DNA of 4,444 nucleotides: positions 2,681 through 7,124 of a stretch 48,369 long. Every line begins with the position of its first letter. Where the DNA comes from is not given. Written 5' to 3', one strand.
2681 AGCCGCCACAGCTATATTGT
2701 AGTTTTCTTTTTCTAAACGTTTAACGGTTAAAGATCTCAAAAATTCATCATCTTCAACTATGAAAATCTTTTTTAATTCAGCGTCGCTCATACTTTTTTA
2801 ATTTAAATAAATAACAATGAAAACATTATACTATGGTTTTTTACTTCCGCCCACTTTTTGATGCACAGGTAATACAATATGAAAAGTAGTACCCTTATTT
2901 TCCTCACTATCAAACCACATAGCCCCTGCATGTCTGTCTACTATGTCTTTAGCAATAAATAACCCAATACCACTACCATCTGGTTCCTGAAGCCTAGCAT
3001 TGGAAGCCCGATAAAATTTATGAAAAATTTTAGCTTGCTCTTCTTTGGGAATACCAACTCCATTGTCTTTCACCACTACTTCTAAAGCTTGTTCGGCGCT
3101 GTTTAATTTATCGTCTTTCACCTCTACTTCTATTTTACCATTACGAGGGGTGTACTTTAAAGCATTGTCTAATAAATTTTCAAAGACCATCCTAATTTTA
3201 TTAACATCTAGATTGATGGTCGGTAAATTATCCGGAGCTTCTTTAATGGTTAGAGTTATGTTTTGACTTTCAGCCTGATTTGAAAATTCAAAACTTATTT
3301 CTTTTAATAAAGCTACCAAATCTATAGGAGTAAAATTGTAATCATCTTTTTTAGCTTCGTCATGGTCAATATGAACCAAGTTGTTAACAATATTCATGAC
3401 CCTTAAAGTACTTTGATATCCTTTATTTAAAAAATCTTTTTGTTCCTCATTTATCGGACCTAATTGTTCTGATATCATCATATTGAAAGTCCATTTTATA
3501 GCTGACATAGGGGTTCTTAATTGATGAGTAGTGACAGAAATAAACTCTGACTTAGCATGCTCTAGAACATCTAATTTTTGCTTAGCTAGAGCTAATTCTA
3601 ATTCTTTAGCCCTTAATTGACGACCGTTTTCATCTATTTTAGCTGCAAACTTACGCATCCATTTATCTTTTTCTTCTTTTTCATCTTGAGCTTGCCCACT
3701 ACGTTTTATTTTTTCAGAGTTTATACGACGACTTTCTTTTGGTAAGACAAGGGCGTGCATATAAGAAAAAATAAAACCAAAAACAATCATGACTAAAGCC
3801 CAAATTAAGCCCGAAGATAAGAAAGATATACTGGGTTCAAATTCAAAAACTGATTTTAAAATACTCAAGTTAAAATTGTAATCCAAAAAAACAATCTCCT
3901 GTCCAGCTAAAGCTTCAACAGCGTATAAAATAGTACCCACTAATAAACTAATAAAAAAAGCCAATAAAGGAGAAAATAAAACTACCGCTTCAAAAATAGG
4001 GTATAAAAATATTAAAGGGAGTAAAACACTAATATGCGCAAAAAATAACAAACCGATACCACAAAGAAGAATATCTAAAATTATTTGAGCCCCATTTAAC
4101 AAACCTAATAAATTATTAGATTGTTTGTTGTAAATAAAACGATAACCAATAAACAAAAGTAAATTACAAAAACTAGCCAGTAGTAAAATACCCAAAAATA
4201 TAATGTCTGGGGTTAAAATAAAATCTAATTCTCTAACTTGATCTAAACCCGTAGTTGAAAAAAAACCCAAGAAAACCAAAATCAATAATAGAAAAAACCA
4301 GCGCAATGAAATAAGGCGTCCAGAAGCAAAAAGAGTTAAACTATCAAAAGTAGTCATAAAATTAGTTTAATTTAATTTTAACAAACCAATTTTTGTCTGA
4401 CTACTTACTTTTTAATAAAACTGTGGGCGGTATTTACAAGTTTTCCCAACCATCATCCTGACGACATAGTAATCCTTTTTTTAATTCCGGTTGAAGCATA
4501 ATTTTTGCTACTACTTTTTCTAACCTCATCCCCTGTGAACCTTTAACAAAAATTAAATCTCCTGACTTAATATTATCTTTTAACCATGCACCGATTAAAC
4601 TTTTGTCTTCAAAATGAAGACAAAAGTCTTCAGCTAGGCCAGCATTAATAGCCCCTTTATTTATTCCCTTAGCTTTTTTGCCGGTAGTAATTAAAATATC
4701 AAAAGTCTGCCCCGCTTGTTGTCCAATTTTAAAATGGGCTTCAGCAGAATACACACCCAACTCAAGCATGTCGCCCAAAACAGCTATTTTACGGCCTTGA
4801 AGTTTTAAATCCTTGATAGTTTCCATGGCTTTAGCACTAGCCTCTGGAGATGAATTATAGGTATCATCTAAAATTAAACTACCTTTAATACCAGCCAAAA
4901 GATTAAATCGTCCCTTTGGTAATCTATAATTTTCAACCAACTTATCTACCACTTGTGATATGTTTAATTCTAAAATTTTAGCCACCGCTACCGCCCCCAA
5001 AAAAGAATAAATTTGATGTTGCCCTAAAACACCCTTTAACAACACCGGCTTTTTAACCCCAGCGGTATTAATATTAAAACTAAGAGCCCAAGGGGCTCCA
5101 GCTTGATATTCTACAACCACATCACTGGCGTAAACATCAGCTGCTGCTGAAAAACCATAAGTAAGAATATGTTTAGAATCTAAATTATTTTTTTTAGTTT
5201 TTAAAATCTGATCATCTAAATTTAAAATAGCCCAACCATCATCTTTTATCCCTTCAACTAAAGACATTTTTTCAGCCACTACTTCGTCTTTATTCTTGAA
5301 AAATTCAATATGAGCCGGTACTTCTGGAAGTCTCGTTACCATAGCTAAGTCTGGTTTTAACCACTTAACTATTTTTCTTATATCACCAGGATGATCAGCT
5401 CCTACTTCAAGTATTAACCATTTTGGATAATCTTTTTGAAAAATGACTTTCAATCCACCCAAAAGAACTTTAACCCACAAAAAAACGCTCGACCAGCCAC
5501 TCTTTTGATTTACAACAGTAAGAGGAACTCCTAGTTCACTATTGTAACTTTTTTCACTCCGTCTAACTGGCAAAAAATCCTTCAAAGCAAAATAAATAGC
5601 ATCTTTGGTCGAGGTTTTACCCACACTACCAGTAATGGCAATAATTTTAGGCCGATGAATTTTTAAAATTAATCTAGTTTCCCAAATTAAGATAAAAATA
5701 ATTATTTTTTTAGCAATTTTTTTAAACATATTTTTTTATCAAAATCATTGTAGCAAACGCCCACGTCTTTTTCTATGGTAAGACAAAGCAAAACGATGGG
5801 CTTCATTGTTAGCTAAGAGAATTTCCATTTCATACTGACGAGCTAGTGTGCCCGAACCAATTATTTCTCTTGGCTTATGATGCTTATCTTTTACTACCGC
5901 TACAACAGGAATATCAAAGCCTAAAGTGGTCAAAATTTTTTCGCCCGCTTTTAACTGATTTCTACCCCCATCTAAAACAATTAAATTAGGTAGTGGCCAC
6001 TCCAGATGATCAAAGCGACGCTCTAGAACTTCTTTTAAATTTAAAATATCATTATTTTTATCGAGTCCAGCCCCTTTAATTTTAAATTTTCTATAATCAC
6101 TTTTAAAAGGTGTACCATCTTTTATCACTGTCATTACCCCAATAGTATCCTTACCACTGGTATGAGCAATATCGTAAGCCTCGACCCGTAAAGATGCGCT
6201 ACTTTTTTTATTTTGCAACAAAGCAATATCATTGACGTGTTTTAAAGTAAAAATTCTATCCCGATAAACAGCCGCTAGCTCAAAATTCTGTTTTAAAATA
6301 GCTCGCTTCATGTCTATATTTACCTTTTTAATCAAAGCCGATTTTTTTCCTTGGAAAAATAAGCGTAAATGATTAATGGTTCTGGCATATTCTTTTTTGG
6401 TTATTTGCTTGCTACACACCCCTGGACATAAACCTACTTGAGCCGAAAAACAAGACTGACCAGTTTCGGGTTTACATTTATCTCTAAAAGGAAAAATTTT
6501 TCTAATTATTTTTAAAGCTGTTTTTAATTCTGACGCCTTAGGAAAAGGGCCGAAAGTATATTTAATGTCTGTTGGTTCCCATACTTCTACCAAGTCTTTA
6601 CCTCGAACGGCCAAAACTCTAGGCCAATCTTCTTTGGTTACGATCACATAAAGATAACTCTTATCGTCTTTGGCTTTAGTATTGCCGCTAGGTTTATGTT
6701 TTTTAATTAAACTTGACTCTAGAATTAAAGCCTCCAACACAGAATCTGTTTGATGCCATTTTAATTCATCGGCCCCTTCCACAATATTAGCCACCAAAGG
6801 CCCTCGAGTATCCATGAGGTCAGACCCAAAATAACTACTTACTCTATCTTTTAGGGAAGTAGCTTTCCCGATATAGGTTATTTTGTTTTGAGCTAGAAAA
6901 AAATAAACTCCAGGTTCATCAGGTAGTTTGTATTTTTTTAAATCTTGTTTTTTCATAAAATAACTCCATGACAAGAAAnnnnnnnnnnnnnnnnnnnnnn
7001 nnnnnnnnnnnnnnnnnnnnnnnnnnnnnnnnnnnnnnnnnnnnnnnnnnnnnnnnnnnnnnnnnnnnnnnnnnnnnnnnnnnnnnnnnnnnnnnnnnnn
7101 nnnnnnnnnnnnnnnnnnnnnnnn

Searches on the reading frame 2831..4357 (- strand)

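Call 57: search_protein_families(library=pfam, proteins=[window:2831-4357:-], max_evalue=0.00001)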
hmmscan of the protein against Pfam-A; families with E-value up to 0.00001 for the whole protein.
window:2831-4357:- (508 aa): 2 families
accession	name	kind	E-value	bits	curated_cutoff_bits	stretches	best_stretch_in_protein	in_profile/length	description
PF02518.31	HATPase_c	-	4.4e-29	101.6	26.4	1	384-499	2-110/111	Histidine kinase-, DNA gyrase B-, and HSP90-like ATPase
PF00512.31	HisKA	-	8e-10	39.1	26.9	1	268-328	1-58/66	His Kinase A (phospho-acceptor) domain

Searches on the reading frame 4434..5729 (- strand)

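Call 57: search_protein_families(library=pfam, proteins=[window:4434-5729:-], max_evalue=0.00001)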
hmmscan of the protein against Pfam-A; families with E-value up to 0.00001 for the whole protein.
window:4434-5729:- (431 aa): 2 families
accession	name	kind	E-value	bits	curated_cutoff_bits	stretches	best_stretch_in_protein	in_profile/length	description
PF08245.18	Mur_ligase_M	-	5.8e-26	92.1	24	1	102-250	57-200/200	Mur ligase middle domain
PF02875.26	Mur_ligase_C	-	2.8e-16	60.9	28.4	1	273-398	1-126/127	Mur ligase, glutamate ligase domain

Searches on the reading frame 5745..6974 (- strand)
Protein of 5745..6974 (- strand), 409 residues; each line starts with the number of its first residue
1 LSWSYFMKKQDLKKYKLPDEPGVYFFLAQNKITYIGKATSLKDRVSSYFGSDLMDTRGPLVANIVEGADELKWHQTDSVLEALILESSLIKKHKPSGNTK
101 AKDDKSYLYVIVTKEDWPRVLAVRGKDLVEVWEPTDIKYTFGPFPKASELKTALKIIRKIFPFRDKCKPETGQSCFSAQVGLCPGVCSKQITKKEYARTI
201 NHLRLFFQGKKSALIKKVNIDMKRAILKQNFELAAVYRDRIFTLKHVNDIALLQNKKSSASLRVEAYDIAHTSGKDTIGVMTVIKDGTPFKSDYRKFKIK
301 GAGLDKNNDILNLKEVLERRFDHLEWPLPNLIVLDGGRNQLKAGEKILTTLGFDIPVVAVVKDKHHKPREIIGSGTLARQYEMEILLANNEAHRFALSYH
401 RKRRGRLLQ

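Call 57: search_protein_families(library=pfam, proteins=[window:5745-6974:-], max_evalue=0.00001)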
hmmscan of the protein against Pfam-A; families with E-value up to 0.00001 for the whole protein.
window:5745-6974:- (409 aa): 2 families
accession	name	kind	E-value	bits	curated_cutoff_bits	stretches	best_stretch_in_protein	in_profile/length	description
PF08459.17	UvrC_RNaseH_dom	-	1.4e-32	113.2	22.3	1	261-396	10-158/159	UvrC RNAse H endonuclease domain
PF02151.25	UVR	-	1.3e-08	34.7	21.5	1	214-245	3-34/36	UvrB/uvrC motif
